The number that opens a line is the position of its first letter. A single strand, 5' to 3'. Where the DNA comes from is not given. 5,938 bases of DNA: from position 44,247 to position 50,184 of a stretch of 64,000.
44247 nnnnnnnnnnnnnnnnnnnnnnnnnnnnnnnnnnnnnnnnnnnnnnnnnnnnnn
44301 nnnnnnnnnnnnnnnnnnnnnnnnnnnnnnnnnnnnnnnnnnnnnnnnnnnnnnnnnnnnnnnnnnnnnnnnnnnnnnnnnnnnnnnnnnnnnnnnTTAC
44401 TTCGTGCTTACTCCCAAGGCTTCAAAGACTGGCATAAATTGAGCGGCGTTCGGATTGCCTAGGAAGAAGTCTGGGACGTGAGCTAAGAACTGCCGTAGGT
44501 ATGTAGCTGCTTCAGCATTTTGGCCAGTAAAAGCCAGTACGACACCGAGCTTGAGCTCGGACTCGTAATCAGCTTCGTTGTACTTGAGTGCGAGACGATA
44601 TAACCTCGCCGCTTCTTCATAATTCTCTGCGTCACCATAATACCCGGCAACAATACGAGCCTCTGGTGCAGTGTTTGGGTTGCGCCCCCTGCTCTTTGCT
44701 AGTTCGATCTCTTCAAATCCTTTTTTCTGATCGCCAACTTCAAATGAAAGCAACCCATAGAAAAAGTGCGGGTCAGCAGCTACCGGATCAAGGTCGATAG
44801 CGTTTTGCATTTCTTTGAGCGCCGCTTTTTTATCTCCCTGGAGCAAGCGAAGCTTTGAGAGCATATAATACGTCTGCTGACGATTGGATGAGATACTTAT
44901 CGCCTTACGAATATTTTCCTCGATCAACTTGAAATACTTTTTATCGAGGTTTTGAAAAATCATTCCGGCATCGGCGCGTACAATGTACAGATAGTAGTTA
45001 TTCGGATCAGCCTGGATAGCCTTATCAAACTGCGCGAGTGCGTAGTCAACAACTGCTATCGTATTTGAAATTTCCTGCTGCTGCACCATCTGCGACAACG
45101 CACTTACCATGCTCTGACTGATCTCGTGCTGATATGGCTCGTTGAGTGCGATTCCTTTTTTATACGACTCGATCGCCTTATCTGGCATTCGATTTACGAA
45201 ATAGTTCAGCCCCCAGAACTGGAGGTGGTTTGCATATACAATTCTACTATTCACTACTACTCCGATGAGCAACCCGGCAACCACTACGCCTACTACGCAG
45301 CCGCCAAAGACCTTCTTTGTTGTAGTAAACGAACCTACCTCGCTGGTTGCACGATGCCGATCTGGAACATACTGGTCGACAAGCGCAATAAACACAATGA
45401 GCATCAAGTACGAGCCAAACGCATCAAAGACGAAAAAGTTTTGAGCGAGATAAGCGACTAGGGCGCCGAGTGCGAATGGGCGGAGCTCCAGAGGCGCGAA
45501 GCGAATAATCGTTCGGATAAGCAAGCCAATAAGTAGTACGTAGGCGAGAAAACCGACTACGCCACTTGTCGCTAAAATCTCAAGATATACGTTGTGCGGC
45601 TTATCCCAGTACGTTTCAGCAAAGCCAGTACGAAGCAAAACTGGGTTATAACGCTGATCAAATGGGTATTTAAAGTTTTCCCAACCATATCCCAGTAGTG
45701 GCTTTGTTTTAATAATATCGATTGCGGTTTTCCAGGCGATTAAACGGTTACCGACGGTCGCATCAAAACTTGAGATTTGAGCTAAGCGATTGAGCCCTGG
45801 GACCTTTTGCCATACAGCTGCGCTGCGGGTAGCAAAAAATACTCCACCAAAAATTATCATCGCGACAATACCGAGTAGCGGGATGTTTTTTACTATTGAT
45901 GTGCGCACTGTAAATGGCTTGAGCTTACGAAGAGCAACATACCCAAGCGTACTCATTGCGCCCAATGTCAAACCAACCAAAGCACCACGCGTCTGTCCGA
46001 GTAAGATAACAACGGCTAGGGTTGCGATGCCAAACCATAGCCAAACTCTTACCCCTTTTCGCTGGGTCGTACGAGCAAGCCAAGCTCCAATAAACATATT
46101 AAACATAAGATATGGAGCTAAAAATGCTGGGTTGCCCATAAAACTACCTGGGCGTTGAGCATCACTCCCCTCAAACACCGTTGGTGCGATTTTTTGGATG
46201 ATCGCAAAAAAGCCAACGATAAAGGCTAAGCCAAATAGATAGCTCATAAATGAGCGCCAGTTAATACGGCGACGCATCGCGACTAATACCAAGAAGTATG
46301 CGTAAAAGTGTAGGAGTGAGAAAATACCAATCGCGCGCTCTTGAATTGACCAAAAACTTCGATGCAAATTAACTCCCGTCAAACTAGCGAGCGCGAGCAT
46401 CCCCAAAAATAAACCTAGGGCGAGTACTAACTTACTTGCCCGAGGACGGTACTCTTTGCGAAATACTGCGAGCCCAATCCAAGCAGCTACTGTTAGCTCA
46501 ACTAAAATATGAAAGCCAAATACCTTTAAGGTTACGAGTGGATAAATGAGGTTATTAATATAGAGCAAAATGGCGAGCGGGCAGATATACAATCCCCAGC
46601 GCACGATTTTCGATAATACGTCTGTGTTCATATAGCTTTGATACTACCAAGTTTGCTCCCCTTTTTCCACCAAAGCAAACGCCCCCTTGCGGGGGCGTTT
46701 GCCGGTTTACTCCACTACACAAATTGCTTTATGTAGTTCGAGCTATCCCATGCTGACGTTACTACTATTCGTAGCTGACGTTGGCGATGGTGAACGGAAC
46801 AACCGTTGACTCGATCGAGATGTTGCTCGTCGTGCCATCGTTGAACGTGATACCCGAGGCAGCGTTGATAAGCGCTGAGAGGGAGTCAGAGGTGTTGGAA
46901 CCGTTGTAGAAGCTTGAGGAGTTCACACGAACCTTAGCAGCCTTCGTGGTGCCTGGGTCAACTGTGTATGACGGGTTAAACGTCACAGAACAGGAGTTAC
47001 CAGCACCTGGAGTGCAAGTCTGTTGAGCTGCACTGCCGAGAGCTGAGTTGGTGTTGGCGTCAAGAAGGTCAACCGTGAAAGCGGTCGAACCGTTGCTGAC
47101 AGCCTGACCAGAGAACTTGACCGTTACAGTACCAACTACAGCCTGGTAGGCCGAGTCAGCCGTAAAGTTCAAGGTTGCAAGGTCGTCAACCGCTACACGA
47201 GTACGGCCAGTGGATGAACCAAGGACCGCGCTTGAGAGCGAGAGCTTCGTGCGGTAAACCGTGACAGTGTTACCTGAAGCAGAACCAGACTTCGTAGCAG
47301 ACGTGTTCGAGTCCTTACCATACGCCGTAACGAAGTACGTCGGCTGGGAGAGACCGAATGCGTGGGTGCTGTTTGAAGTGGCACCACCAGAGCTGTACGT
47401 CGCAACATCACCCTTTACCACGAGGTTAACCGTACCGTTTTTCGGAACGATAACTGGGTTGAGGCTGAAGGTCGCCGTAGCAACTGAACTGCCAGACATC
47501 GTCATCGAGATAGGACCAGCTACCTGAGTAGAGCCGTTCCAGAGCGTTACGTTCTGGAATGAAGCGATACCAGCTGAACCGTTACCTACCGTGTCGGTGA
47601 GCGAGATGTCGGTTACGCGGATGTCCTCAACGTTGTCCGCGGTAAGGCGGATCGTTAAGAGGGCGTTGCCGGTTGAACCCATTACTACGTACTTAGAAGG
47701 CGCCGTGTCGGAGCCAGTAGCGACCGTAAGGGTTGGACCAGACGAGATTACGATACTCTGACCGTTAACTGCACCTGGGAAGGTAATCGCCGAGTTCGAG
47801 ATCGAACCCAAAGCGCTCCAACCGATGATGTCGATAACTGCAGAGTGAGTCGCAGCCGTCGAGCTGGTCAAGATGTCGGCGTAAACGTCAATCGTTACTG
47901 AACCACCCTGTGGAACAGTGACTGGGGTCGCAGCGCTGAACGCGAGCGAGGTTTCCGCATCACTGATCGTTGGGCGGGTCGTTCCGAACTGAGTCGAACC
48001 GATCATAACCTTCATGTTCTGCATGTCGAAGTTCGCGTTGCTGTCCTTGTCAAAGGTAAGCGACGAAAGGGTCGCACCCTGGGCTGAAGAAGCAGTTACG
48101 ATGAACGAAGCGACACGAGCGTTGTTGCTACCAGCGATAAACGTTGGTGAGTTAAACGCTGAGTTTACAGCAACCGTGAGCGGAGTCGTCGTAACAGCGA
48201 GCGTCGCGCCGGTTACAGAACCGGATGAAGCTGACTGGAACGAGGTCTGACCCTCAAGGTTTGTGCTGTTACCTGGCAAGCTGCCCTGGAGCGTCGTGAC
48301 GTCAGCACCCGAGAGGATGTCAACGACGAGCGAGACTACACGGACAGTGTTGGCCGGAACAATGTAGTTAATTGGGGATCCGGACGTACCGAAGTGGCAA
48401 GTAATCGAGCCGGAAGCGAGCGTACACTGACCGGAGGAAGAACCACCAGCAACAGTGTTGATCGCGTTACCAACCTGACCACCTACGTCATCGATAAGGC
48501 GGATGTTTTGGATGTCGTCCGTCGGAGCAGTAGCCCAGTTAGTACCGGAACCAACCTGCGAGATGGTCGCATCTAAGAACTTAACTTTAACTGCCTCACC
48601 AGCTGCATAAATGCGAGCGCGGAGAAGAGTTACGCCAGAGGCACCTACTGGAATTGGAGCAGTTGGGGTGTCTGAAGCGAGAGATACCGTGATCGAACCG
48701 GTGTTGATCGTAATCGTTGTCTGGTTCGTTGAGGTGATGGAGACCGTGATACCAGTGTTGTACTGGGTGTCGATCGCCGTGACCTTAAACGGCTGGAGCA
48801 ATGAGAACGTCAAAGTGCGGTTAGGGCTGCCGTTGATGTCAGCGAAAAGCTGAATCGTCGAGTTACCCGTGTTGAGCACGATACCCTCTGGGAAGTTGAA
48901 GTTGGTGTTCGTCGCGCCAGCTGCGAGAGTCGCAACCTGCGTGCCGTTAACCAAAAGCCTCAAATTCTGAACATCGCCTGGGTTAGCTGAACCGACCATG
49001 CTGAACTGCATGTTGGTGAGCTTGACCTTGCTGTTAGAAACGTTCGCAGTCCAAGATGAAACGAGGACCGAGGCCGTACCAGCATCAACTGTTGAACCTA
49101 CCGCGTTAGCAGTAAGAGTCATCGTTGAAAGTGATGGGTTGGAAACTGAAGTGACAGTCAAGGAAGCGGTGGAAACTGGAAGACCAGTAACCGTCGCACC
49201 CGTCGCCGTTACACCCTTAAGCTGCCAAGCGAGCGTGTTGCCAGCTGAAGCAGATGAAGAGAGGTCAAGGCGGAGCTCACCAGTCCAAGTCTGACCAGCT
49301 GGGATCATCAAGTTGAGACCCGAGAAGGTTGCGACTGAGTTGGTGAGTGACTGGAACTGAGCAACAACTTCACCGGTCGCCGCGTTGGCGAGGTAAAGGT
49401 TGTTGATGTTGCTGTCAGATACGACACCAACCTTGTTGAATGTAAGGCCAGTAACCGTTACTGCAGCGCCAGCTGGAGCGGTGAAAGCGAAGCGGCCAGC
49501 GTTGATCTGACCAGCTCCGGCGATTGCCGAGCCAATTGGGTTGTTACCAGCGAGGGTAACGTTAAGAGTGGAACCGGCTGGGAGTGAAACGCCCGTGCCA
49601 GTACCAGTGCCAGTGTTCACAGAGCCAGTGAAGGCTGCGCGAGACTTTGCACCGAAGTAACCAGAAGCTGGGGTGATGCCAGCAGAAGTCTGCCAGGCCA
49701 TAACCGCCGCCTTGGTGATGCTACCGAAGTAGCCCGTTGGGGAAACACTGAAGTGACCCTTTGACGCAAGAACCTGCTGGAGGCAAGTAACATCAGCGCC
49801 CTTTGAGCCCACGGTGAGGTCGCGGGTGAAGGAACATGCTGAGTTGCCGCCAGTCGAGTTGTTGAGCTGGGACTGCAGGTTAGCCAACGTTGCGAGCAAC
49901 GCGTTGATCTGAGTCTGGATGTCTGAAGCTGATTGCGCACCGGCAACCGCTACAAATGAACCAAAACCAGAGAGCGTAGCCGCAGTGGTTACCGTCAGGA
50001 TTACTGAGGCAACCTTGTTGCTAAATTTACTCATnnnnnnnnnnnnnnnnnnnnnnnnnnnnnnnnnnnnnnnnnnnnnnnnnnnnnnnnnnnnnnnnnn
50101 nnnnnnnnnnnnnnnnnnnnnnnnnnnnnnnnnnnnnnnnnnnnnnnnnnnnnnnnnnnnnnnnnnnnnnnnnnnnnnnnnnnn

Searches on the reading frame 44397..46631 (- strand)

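Call 67: search_protein_families(library=pfam, proteins=[window:44397-46631:-], max_evalue=0.00001)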
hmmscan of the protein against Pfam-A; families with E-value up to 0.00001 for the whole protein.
window:44397-46631:- (744 aa): 5 families
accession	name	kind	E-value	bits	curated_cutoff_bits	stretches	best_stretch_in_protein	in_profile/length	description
PF04932.20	Wzy_C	-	2e-21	76.8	31.7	1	201-365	2-149/149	O-Antigen ligase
PF07719.23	TPR_2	-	4.1e-12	45.7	27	0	587-616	3-32/34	Tetratricopeptide repeat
PF13432.12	TPR_16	-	2.3e-07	31.5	32.7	0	665-717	7-59/65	Tetratricopeptide repeat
PF13414.12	TPR_11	-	9.7e-06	25.6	26.8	0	598-627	7-36/42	TPR repeat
PF13428.12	TPR_14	-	9.9e-06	26.2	23.5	0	693-722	5-34/44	Tetratricopeptide repeat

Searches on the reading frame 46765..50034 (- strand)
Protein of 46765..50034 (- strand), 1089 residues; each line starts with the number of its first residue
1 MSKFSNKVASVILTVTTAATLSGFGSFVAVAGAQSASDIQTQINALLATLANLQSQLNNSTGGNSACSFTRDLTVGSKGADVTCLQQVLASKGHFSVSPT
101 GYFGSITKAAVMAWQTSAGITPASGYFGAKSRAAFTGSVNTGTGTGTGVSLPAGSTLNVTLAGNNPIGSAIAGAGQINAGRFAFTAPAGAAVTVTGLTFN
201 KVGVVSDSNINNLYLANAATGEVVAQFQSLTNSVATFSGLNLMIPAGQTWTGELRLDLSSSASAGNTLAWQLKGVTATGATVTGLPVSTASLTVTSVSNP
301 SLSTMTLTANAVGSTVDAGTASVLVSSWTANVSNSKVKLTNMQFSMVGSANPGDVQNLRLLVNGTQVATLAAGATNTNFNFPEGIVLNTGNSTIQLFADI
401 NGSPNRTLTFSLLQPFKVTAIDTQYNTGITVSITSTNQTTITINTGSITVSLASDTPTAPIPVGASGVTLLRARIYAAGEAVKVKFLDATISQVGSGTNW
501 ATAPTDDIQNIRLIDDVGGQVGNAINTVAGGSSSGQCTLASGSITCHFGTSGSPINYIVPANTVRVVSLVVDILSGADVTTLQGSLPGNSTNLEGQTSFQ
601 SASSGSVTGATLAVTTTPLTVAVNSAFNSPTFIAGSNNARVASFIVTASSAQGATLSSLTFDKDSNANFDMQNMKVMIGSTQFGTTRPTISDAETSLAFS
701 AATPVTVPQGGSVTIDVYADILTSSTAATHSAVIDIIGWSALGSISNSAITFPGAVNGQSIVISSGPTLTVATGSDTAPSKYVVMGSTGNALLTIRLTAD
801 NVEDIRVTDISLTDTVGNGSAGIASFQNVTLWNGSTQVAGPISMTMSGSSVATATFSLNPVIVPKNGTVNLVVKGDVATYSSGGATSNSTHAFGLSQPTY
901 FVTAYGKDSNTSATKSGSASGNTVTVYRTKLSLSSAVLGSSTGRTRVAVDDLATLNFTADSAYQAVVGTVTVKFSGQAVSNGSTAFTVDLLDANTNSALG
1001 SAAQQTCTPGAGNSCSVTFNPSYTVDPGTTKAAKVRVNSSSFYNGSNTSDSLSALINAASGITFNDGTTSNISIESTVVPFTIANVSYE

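Call 67: search_protein_families(library=pfam, proteins=[window:46765-50034:-], max_evalue=0.00001)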
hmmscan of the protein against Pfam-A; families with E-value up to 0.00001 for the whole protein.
window:46765-50034:- (1089 aa): 1 family
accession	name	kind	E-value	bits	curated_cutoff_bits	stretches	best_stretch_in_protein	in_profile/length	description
PF01471.23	PG_binding_1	-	9.2e-10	39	23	1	79-130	2-52/57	Putative peptidoglycan binding domain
